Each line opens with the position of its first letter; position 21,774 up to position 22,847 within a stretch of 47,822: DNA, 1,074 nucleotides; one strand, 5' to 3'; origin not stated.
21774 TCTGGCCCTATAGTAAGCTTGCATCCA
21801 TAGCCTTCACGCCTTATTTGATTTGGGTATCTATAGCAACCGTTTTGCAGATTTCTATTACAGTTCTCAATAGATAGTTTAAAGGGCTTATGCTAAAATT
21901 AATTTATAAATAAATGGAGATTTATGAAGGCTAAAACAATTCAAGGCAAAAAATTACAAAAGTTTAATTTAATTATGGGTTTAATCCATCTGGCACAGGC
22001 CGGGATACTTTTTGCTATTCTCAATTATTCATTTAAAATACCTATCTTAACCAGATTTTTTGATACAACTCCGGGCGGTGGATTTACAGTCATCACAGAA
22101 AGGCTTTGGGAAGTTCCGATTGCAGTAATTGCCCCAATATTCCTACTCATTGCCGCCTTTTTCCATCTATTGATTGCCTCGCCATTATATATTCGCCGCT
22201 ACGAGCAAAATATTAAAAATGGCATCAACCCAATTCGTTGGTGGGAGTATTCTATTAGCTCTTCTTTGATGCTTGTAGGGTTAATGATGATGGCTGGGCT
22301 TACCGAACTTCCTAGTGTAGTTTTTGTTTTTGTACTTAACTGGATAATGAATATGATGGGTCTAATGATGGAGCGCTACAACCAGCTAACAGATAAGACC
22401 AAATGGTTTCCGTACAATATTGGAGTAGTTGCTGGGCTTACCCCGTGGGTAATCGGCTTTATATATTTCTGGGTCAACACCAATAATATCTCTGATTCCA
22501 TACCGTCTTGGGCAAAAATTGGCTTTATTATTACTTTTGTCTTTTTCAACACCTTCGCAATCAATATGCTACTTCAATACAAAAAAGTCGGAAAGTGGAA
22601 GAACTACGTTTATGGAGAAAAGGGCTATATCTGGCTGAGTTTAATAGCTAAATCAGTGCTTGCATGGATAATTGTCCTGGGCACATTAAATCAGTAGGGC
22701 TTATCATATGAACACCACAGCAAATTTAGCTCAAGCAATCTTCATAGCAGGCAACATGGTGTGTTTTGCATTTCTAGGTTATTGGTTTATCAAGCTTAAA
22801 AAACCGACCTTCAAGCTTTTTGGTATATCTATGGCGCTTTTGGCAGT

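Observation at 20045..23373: Heliorhodopsin embedded in an all-membrane-protein cluster (K+ channel, TspO, unknown 7-TM partner)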

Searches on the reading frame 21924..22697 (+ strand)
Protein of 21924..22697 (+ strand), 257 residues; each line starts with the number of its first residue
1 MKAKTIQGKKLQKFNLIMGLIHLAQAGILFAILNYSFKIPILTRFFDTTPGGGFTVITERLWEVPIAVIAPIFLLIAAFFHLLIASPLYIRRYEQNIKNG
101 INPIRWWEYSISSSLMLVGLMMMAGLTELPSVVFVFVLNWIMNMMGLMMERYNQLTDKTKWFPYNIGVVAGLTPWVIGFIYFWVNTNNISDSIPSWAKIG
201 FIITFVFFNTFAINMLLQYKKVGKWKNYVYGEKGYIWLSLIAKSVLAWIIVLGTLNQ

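Call 3: search_protein_families(library=pfam, proteins=[window:21924-22697:+], max_evalue=0.01)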
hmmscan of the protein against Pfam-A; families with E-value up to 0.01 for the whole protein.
window:21924-22697:+ (257 aa): 1 family
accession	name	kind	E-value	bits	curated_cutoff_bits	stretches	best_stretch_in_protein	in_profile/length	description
PF18761.7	Heliorhodopsin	-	2.5e-82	276.3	26.7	1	11-255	1-242/242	Heliorhodopsin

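Call 4: search_protein_families(library=ncbifam, proteins=[window:21924-22697:+], max_evalue=0.01)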
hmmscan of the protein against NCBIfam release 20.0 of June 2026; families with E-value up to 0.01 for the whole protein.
window:21924-22697:+ (257 aa): 1 family
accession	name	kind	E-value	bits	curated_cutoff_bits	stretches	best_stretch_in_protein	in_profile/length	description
NF038020.1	HeR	equivalog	3.5e-86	288.7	100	1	11-255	1-244/244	heliorhodopsin HeR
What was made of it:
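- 21924..22697 (+): Heliorhodopsin, 257 aa, apparently functional. PF18761 E = 2.5e-82; NF038020 at 288.7 bits (calls 3, 4).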

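Call 20: find_homologous_proteins(query=window:21924-22694:+, max_evalue=1e-10)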
Query window:21924-22694:+ (257 aa): 760 proteins with E <= 1e-10 among 1790 candidates; the best 120 are listed.
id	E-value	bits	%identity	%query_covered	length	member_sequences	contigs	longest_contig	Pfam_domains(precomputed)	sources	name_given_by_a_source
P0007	1.0e-159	548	96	100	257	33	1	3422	PF18761.8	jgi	-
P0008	1.4e-158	544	95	100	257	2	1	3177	PF18761.8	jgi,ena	-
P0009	5.3e-157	539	94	100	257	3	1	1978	PF18761.8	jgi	-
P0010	6.3e-144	496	85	100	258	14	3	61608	PF18761.8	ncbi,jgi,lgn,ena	-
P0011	4.5e-134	464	79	100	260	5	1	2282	PF18761.8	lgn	-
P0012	1.1e-131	456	77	100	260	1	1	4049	PF18761.8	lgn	-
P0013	2.0e-125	436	74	100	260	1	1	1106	PF18761.8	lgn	-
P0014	2.6e-121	422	74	100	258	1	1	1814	PF18761.8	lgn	-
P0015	1.7e-120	419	75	95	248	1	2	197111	PF18761.8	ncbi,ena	-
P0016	1.7e-120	419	75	95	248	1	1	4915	PF18761.8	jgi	-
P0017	1.8e-120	419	75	95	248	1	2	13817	PF18761.8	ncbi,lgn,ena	-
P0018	2.1e-120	419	75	95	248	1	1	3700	PF18761.8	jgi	jgi:hypothetical protein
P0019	2.5e-120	419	75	95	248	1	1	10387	PF18761.8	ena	-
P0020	3.2e-120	419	72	100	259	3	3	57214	PF18761.8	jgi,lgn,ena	-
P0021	1.6e-119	416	71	100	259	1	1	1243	PF18761.8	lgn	-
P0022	2.9e-119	415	75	95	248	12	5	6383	PF18761.8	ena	-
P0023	7.0e-119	414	69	100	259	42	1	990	PF18761.8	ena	-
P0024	1.4e-118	413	71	100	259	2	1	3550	PF18761.8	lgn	-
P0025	3.9e-118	412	72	100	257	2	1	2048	PF18761.8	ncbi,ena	-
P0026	5.0e-118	411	74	95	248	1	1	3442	PF18761.8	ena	-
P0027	2.8e-117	409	71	100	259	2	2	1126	PF18761.8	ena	-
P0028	3.0e-117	409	70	100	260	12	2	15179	PF18761.8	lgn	-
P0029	4.1e-117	408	70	100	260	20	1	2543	PF18761.8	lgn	-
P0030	5.0e-117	408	71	100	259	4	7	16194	PF18761.8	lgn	-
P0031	1.7e-116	406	68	100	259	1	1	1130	PF18761.8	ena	-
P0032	1.9e-116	406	70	99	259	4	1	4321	PF18761.8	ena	-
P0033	2.1e-116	406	69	100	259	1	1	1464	PF18761.8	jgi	-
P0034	3.2e-116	406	72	97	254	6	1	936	PF18761.8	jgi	jgi:hypothetical protein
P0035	4.0e-116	405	68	100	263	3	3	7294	PF18761.8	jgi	-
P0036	4.3e-116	405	71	100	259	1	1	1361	PF18761.8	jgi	jgi:hypothetical protein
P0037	1.3e-115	403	70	99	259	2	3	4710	PF18761.8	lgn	-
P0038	1.3e-115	403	71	99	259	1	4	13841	PF18761.8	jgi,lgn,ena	-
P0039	1.8e-115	403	71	99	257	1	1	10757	PF18761.8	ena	-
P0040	2.3e-115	403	70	100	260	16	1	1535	PF18761.8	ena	-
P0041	5.2e-115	402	69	100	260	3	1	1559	PF18761.8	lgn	-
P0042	6.9e-115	401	70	99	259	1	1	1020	PF18761.8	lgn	-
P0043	7.3e-115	401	70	100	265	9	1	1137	PF18761.8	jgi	-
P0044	9.2e-115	401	70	100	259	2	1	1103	PF18761.8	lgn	-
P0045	9.4e-115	401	68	100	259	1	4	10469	PF18761.8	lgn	-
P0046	1.5e-114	400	70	99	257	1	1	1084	PF18761.8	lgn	-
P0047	7.1e-114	398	68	100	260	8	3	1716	PF18761.8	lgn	-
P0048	1.2e-113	397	68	99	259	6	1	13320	PF18761.8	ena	-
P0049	1.3e-113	397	68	98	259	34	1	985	PF18761.8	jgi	-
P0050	3.4e-113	396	70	100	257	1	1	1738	PF18761.8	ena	-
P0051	3.5e-113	396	66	100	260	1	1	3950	PF18761.8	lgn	-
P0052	4.7e-113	395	66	100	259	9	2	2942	PF18761.8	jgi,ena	jgi:hypothetical protein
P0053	5.1e-113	395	70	100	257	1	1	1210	PF18761.8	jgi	jgi:hypothetical protein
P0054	5.1e-113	395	70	99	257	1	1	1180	PF18761.8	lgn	-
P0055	6.8e-113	395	68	100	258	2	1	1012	PF18761.8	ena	-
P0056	1.3e-112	394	67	100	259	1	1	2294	PF18761.8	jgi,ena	-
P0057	2.1e-112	393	67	99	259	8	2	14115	PF18761.8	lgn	-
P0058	2.9e-112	393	66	100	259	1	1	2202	PF18761.8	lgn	-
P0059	6.6e-112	391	68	100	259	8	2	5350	PF18761.8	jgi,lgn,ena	-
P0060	1.2e-111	391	67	100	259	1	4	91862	PF18761.8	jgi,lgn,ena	-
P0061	2.7e-111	389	66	100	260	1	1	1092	PF18761.8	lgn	-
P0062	5.8e-111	388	68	100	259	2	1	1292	PF18761.8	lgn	-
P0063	1.3e-110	387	68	100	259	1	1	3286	PF18761.8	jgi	jgi:hypothetical protein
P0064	1.4e-110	387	67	99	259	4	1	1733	PF18761.8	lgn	-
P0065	1.5e-110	387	67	100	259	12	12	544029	PF18761.8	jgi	jgi:hypothetical protein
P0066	1.5e-110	387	67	100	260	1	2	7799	PF18761.8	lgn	-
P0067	1.7e-110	387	65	100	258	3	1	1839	PF18761.8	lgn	-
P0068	2.4e-110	386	66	100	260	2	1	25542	PF18761.8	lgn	-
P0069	2.8e-110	386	66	100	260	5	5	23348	PF18761.8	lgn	-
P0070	3.9e-110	386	67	100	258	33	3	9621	PF18761.8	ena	-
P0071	3.9e-110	386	66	100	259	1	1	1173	PF18761.8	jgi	jgi:hypothetical protein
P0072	4.5e-110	385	67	100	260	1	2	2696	PF18761.8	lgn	-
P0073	4.8e-110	385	64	100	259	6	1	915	PF18761.8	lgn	-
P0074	4.9e-110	385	65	100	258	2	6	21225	PF18761.8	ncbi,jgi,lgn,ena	jgi:hypothetical protein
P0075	5.6e-110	385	71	93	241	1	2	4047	PF18761.8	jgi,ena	-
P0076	8.5e-110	384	68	100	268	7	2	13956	PF18761.8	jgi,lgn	jgi:hypothetical protein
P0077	8.7e-110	384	76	84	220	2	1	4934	PF18761.8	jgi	-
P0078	1.4e-109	384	65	100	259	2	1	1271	PF18761.8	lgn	-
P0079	1.5e-109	384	67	100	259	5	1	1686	PF18761.8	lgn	-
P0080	2.8e-109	383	66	100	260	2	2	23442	PF18761.8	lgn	-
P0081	4.2e-109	382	66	100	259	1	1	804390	PF18761.8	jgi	jgi:hypothetical protein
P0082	5.9e-109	382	65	100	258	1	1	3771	PF18761.8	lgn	-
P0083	8.3e-109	381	64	100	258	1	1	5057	PF18761.8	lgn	-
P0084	2.0e-108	380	67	100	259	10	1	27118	PF18761.8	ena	-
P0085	3.1e-108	379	66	100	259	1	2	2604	PF18761.8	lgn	-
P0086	3.5e-108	379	65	99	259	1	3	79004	PF18761.8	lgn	-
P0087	7.0e-108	378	66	100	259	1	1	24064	PF18761.8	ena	-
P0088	1.1e-107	378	67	100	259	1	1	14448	PF18761.8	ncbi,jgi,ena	ncbi:MAG: heliorhodopsin HeR [bacterium]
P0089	1.2e-107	377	65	99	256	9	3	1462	PF18761.8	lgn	-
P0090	2.0e-107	377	65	99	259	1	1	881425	PF18761.8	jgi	jgi:hypothetical protein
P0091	2.0e-107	377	66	100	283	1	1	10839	PF18761.8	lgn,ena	-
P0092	2.5e-107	376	67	96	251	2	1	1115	PF18761.8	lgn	-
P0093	4.8e-107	375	65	100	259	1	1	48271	PF18761.8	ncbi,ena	ncbi:MAG: heliorhodopsin HeR [Candidatus Saccharibacteria bacterium]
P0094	6.0e-107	375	63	99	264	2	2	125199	PF18761.8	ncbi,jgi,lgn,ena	-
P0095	6.3e-107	375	64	99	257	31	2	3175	PF18761.8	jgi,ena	-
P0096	7.3e-107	375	66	100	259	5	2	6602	PF18761.8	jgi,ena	jgi:hypothetical protein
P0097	7.7e-107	375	65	99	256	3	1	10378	PF18761.8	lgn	-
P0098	1.1e-106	374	64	100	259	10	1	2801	PF18761.8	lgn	-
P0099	1.1e-106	374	66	100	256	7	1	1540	PF18761.8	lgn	-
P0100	1.4e-106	374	66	99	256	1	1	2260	PF18761.8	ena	-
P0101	1.5e-106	374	63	100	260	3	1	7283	PF18761.8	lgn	-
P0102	2.3e-106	373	64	100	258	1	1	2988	PF18761.8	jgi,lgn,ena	-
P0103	2.3e-106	373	65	99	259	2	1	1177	PF18761.8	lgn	-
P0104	2.4e-106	373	66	99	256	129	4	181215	PF18761.8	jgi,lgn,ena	-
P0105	2.7e-106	373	66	99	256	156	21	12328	PF18761.8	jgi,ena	jgi:hypothetical protein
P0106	2.7e-106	373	67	99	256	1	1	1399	PF18761.8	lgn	-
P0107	2.9e-106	373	65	99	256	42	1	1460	PF18761.8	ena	-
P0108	4.1e-106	372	65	99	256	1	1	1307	PF18761.8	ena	-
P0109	6.5e-106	372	65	99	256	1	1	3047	PF18761.8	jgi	jgi:hypothetical protein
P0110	8.1e-106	371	65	99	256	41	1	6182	PF18761.8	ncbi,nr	ncbi:MAG: heliorhodopsin HeR [Ilumatobacteraceae bacterium]|nr:heliorhodopsin HeR [Ilumatobacteracea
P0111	1.1e-105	371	65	99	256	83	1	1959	PF18761.8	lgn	-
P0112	1.1e-105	371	65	99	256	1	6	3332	PF18761.8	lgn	-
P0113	1.2e-105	371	65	99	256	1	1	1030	PF18761.8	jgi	-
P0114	1.2e-105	371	63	100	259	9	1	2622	PF18761.8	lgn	-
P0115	1.3e-105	371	64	100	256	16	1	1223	PF18761.8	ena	-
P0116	1.3e-105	371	64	100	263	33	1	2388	PF18761.8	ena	-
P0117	1.5e-105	371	65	99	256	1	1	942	PF18761.8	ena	-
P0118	1.5e-105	370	65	99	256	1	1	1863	PF18761.8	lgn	-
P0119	1.9e-105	370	65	99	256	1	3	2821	PF18761.8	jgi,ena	-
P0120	2.0e-105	370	65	99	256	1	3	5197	PF18761.8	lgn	-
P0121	2.2e-105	370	66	99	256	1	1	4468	PF18761.8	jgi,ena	jgi:hypothetical protein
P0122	2.2e-105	370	66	99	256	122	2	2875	PF18761.8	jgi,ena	jgi:hypothetical protein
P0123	2.3e-105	370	66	99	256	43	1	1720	PF18761.8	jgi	jgi:hypothetical protein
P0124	2.8e-105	370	65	99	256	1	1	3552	PF18761.8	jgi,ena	-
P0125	3.1e-105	369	64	99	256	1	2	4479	PF18761.8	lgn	-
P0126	3.4e-105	369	66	100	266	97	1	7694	PF18761.8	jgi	jgi:hypothetical protein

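Call 21: find_related_loci(query=window:21924-22694:+, collection=genome_contigs, flank=6000)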
Query window:21924-22694:+ (257 aa) in genome_contigs; peptide patterns used: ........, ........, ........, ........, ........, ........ (x = any residue, [..] = any of these).
599 stretches matched a pattern (row limit reached: there are more); 557 encode a relative of the query (tblastn E <= 1e-3); the best 80 are kept; 80 distinct loci.
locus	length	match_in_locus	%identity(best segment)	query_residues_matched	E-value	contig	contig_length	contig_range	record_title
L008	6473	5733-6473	91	1-247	3e-150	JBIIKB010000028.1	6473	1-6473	MAG: Candidatus Saccharimonadia bacterium isolate ME2001-10-09pf_3300042861_group1_bin39 Rohwer_bin1541_scaffold_5608_c1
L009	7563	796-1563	67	1-257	1e-114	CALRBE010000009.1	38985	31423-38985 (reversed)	MAG: uncultured Candidatus Saccharimonas sp. isolate MsH-30jul19-11 genome assembly, contig: MsH-30jul19-C1822, whole ge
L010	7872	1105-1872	66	1-257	3e-114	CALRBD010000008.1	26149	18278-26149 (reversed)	MAG: uncultured Candidatus Saccharimonas sp. isolate RH-23may17-1275 genome assembly, contig: RH-23may17-C13294, whole g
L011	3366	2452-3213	64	1-255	1e-113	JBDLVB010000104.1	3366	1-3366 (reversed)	MAG: Actinomycetota bacterium isolate littlewindriver_2019_sw_WHONDRS-S19S_0009_F_bin.5 scaffold_7040, whole genome shot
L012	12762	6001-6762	66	1-255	4e-104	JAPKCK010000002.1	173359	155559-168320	MAG: Aquiluna sp. isolate ANT-62 NODE_3_length_173359_cov_15.178092, whole genome shotgun sequence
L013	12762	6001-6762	65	1-255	2e-103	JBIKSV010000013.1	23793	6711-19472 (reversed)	MAG: Candidatus Planktophila sp. isolate ME2015-06-29_3300044732_group6_bin94 Rohwer_bin308_scaffold_1685_c1, whole geno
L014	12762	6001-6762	65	1-255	6e-103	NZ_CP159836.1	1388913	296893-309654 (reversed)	Aquiluna sp. Uisw_065 chromosome, complete genome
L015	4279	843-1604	65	1-255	3e-102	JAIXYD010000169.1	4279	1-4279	MAG: Streptomycetaceae bacterium isolate D4_MAG_00080 pond_D4_MAG_00080_000000000101, whole genome shotgun sequence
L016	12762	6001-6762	65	1-255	4e-101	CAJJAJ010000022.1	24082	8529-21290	MAG: uncultured Candidatus Aquiluna sp. isolate FRAM18_bin001 genome assembly, contig: FRAM17_bin001-22, whole genome sh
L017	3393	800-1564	65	1-256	1e-95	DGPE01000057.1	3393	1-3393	MAG TPA_asm: Micrococcales bacterium UBA4448 UBA4448_contig_67922, whole genome shotgun sequence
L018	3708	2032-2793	65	1-255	4e-95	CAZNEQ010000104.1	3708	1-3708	MAG TPA_asm: uncultured Candidatus Planktophila sp. isolate SRP219642_co6_30 genome assembly, contig: NODE_26446_length_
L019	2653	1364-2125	63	1-255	1e-96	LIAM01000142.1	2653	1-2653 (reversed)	MAG: Actinobacteria bacterium BACL15 MAG-120619-bin91 contig03706_1_120619-bin91, whole genome shotgun sequence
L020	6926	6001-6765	64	1-256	8e-94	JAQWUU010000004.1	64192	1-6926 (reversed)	MAG: Aquiluna sp. isolate cluster3_bin.112 k119_104512, whole genome shotgun sequence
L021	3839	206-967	64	1-255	4e-94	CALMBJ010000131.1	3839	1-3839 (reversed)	MAG TPA_asm: uncultured actinobacterium isolate SRR7468254_bin.39_CONCOCT_v1.1_MAG genome assembly, contig: ERZ1022724.1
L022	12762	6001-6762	65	1-255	2e-93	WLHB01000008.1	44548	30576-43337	MAG: Actinomycetota bacterium isolate UFOp-RE-4nov15-121 RE-4nov15-121-c8, whole genome shotgun sequence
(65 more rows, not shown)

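Call 50: search_solved_structures(query=window:21924-22694:+, max_evalue=0.001, show_alignments=2)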
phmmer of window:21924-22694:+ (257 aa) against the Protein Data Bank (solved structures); distinct sequences matched with E-value up to 0.001: 6.
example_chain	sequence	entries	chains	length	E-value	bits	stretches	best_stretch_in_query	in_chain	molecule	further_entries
6is6_A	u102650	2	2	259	1.7e-59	204.7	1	6-256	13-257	heliorhodopsin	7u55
7clj_A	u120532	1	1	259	3.8e-59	203.6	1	6-256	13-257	heliorhodopsin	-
9ljj_A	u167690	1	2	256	9.8e-46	159.6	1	7-255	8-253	Heliorhodopsin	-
6su3_X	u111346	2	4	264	1.1e-45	159.4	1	7-255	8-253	48C12 heliorhodopsin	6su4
6uh3_A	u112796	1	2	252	1.6e-45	158.9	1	8-255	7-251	Heliorhodopsin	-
9vfc_A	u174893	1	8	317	6e-32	114.4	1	11-253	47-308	heliorhodopsin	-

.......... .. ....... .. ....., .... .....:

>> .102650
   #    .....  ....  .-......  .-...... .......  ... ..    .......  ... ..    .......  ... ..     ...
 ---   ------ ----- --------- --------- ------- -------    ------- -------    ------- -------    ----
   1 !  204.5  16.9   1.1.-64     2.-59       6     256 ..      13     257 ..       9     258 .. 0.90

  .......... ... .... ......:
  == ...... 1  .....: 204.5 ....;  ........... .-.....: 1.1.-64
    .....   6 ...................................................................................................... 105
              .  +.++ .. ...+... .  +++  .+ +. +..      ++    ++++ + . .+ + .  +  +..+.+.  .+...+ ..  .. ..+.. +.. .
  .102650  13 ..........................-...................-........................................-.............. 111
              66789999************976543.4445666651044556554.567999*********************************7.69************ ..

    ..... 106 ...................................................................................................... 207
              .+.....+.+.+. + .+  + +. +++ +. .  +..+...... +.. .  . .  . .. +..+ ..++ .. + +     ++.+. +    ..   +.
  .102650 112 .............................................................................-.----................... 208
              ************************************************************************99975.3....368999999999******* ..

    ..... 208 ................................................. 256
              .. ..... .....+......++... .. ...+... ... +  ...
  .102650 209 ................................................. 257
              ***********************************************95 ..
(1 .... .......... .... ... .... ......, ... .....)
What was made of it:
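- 21924..22697 (+): Aligned to TaHeR 6is6, it keeps the Schiff-base Lys243 (SLIAK), the counterion Glu108 (RWWEY), His22 and His81 (call 50).
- On Heliorhodopsin (PF18761 / NF038020): SLIAK with K243 and RWWEY with E108, aligned to TaHeR 6is6 (call 50)
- HeR retains all chromophore residues (call 50).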
